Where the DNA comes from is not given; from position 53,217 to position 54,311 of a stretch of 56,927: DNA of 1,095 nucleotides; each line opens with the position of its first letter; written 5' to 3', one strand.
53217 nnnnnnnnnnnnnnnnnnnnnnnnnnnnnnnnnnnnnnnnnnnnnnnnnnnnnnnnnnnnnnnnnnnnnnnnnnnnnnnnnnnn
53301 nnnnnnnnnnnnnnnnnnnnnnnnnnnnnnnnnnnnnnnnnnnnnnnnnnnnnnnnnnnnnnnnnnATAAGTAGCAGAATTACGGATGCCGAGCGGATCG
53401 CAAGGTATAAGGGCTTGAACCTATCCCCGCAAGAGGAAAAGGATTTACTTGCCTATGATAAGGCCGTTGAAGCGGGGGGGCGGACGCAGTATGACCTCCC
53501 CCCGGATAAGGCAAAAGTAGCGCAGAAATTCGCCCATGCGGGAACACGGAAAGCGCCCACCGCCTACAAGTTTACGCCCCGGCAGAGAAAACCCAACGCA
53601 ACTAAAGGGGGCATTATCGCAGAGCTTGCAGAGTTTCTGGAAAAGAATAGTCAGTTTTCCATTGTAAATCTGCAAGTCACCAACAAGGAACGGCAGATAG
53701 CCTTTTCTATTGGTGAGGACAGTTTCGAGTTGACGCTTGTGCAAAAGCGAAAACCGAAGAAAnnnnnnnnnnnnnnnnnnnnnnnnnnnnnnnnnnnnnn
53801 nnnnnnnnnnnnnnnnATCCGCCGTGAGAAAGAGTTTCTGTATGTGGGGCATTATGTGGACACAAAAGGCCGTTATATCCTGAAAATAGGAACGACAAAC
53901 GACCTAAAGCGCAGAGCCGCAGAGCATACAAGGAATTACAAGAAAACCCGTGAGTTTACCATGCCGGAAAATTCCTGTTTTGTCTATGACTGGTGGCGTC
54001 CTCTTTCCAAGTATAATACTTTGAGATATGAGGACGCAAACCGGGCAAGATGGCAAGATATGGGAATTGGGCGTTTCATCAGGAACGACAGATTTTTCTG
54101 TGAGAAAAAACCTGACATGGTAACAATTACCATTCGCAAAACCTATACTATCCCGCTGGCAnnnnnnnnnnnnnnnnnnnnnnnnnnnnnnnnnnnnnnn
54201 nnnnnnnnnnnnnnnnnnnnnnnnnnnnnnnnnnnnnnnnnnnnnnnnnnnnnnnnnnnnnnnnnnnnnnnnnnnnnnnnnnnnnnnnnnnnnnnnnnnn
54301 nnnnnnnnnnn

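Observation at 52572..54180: Four back-to-back consensus promoters feeding a GC-rich gene island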

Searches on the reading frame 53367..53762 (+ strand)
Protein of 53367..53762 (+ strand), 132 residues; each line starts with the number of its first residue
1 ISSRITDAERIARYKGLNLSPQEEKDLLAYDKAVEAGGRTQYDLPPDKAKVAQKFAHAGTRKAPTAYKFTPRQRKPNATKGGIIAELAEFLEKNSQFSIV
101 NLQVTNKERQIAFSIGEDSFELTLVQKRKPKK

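Call 11: search_protein_families(library=pfam, proteins=[window:53367-53762:+], max_evalue=0.1)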
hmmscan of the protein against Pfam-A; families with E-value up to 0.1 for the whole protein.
window:53367-53762:+ (132 aa): 0 families

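Call 12: search_protein_families(library=phrogs, proteins=[window:53367-53762:+], max_evalue=0.01)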
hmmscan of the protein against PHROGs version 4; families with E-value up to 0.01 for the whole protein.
window:53367-53762:+ (132 aa): 0 families

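Call 36: find_homologous_proteins(query=window:53367-53762:+)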
Query window:53367-53762:+ (132 aa): 2635 proteins with E <= 0.001 among 2649 candidates; the best 120 are listed.
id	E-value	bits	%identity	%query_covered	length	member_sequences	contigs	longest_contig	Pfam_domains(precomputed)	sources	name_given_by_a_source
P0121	5.7e-76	270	97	100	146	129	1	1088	-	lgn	-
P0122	8.9e-68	244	87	100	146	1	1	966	-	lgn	-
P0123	3.9e-67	242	86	100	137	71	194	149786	-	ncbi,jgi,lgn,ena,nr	jgi:hypothetical protein|nr:MAG TPA: hypothetical protein [Caudoviricetes sp.]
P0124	5.3e-67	241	86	100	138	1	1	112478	-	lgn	-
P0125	1.4e-65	237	97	88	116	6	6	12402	-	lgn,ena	-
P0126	1.5e-65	237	97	88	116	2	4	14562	-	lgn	-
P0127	1.7e-65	236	97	88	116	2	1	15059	-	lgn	-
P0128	8.6e-63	228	80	100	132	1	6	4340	-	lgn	-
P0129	8.7e-63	228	81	99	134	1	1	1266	-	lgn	-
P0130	4.5e-62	225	80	100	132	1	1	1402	-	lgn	-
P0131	7.3e-61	221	78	99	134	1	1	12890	-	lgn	-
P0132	7.5e-61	221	81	99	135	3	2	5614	-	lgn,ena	-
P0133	1.0e-60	221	78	99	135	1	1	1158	-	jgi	jgi:hypothetical protein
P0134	1.1e-60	221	79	99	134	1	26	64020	-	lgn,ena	-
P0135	6.7e-60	218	78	99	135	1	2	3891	-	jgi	jgi:hypothetical protein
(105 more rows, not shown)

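Call 44: search_protein_families(library=padloc, proteins=[window:53367-53762:+], max_evalue=0.01)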
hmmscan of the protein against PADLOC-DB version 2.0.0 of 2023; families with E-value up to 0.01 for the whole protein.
window:53367-53762:+ (132 aa): 0 families

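Call 48: predict_structure(alignment_id=A3)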
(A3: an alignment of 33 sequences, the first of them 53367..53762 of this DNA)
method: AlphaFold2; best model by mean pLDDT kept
length: 132 residues; sequences in the alignment: 33
mean_pLDDT: 78.3   pTM: 0.38
mean pLDDT of the five models: 78.3, 77.1, 77.0, 76.0, 74.2
residues with pLDDT >= 90: 7; 70-90: 96; 50-70: 27; < 50: 2
segments of 3 or more residues with pLDDT < 50: none
pLDDT, mean of each block of 10 residues (from residue 1): 71 88 88 84 80 68 55 63 85 85 82 90 81 71
secondary structure, 60 per line:
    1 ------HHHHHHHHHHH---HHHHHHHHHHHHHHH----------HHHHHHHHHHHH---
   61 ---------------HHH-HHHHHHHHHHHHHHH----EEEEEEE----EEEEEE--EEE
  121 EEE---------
elements in order: H7-17 H21-35 H46-57 H80-94 E99-105 E110-115 E118-123

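Call 50: find_related_loci(query=A3, collection=genome_contigs, flank=4000)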
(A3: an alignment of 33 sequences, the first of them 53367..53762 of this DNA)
Query A3 (132 aa) in genome_contigs; peptide patterns used: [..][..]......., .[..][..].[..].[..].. (x = any residue, [..] = any of these).
23 stretches matched a pattern; 5 encode a relative of the query (tblastn E <= 1e-3); 5 distinct loci.
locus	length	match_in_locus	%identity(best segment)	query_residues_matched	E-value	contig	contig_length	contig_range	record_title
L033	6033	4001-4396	99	1-132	3e-86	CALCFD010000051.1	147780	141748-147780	MAG TPA_asm: uncultured Eubacterium sp. isolate ERR318688_bin.6_CONCOCT_v1.1_MAG genome assembly, contig: ERZ1764608.97,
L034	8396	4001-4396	99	1-132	3e-86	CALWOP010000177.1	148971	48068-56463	MAG: uncultured Oscillospiraceae bacterium isolate BRZ_CH__bin6 genome assembly, contig: BRZ_CH__NODE_184_length_148971_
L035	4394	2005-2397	67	1-131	2e-57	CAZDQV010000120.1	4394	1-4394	MAG TPA_asm: uncultured Oscillospiraceae bacterium isolate binchicken_co354_198 genome assembly, contig: NODE_23077_leng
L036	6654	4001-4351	64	15-131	2e-48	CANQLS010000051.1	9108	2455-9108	MAG: uncultured Clostridia bacterium isolate Lapin-015__bin63 genome assembly, contig: Lapin-015__NODE_8021_length_9108_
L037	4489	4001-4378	60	2-126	1e-46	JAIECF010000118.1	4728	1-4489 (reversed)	MAG: Muribaculaceae bacterium isolate SC0385_S15_5 SC0385_S15_5_contig_118, whole genome shotgun sequence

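Call 52: fold_search(model_id=the predicted structure, library=pdb)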
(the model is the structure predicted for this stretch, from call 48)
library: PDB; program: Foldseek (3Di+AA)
matches with E <= 10: 425; with E <= 0.001: 0
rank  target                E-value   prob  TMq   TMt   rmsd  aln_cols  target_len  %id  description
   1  8h6k_4C               2.1e-01  0.09  0.15  0.05  27.0       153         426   15  Cryo-EM structure of human exon-defined spliceosome in the mature B state. (released 2024-05-01)
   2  3i2m                  5.9e-01  0.33  0.19  0.10   8.3        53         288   24  The Crystal Structure of PF-8, the DNA Polymerase Accessory Subunit from Kaposi s Sarcoma-Associated Herpesvirus (released 2010-05-12)
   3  9s4q_Zw               1.1e+00  0.38  0.23  0.27   4.3        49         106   22  Cryo-EM structure of the Saccharomyces cerevisiae KMN junction complex lacking the Mis12c(Mtw1c) head 2 domain (released 2026-04-08)
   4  5grs_I                1.2e+00  0.44  0.20  0.39   4.9        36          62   14  Complex structure of the fission yeast SREBP-SCAP binding domains (released 2016-12-14)
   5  8jti_C                1.2e+00  0.08  0.18  0.08  21.1       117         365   10  Cryo-EM structure of human 26S RP (Eb state) bound to K11/K48-branched ubiquitin (Ub) chain composed of four Ub. (released 2024-12-25)
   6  9ba3_F                1.2e+00  0.08  0.18  0.16  20.4       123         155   14  High-resolution crystal structure of the ligand binding domain of the Halomonas titanicae chemoreceptor Htc10 in compl (released 2024-11-20)
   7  9b9s                  1.5e+00  0.07  0.18  0.12  21.0       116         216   15  Crystal structure of the ligand binding domain of the Halomonas titanicae chemoreceptor Htc10 in complex with guanine (released 2024-11-20)
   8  3hsl                  1.6e+00  0.12  0.19  0.10  10.5        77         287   19  The Crystal Structure of PF-8, the DNA Polymerase Accessory Subunit from Kaposi's Sarcoma-Associated Herpesvirus (released 2009-11-24)
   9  9rsc_W                1.6e+00  0.06  0.20  0.08  19.8       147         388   14  Ternary complex of an improved charged molecular glue degrader ZZ2-SO2H, BRD4(BD1) neosubstrate, and the CTLH E3 ligas (released 2026-04-08)
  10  5ks8_C                1.6e+00  0.05  0.17  0.06  16.8       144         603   14  Crystal structure of two-subunit pyruvate carboxylase from Methylobacillus flagellatus (released 2016-10-19)
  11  2l6n_MODEL_1_A        1.7e+00  0.38  0.19  0.19   4.1        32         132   22  NMR solution structure of the protein YP_001092504.1 (released 2011-01-19)
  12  9ba3_B                1.7e+00  0.07  0.18  0.16  20.3       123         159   14  High-resolution crystal structure of the ligand binding domain of the Halomonas titanicae chemoreceptor Htc10 in compl (released 2024-11-20)
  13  5lq4_A                1.8e+00  0.10  0.14  0.05   5.7        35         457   17  The Structure of ThcOx, the First Oxidase Protein from the Cyanobactin Pathways (released 2016-11-09)
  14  9ba3_D                1.8e+00  0.08  0.18  0.16  20.2        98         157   12  High-resolution crystal structure of the ligand binding domain of the Halomonas titanicae chemoreceptor Htc10 in compl (released 2024-11-20)
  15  1yyo_B                1.8e+00  0.06  0.12  0.08   9.5        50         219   12  Crystal structure of RNase III mutant E110K from Aquifex aeolicus complexed with double-stranded RNA at 2.9-Angstrom R (released 2005-11-22)
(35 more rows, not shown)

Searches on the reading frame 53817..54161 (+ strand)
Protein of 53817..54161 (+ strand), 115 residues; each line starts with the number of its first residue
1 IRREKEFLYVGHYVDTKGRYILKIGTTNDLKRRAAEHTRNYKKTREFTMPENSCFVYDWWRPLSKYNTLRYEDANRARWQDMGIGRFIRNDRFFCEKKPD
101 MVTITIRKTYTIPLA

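Call 11: search_protein_families(library=pfam, proteins=[window:53817-54161:+], max_evalue=0.1)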
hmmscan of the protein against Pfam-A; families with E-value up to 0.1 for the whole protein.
window:53817-54161:+ (115 aa): 3 families
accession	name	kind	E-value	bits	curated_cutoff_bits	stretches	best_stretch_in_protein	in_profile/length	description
PF10544.15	T5orf172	-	2.9e-05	24.9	20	1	7-52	2-47/101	T5orf172 domain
PF01541.30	GIY-YIG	-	0.0087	16.8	22.6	1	24-61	17-53/78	GIY-YIG catalytic domain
PF22430.1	Aa-Ago_N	-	0.042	13.9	26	0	70-103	13-49/70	Ago, N-terminal domain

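Call 12: search_protein_families(library=phrogs, proteins=[window:53817-54161:+], max_evalue=0.01)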
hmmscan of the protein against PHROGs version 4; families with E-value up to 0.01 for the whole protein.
window:53817-54161:+ (115 aa): 0 families

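Call 44: search_protein_families(library=padloc, proteins=[window:53817-54161:+], max_evalue=0.01)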
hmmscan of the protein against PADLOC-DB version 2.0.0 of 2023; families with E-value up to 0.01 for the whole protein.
window:53817-54161:+ (115 aa): 0 families

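Call 46: find_homologous_proteins(query=window:53817-54161:+)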
Query window:53817-54161:+ (115 aa): 1321 proteins with E <= 0.001 among 1322 candidates; the best 120 are listed.
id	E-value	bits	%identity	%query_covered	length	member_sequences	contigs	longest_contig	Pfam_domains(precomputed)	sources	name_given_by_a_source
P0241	1.7e-72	259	98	100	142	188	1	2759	-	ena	-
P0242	9.2e-61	221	84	99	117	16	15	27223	-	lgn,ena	-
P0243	6.0e-58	212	90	89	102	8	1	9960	-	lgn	-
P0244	6.7e-58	212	80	99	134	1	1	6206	-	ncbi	-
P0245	4.1e-57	209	79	97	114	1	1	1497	PF10544.16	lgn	-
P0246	1.1e-56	208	80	98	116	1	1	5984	-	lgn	-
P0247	1.4e-56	207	78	100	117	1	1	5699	-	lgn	-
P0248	1.8e-56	207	81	97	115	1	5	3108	-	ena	-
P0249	2.1e-56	207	79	99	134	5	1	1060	-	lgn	-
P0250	4.7e-56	206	77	97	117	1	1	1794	-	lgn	-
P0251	1.4e-55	204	79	98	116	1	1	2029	-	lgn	-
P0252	1.5e-55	204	80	99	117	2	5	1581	PF10544.16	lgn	-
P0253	2.1e-55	204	80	97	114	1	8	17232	-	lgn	-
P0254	4.6e-55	203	78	97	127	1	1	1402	PF10544.16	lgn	-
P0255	7.3e-55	202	78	97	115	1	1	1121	PF10544.16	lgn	-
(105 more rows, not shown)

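Call 68: search_solved_structures(query=A5, max_evalue=1, show_alignments=1)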
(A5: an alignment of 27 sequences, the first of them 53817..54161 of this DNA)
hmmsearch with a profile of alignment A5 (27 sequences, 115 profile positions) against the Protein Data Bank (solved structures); distinct sequences matched with E-value up to 1: 0.
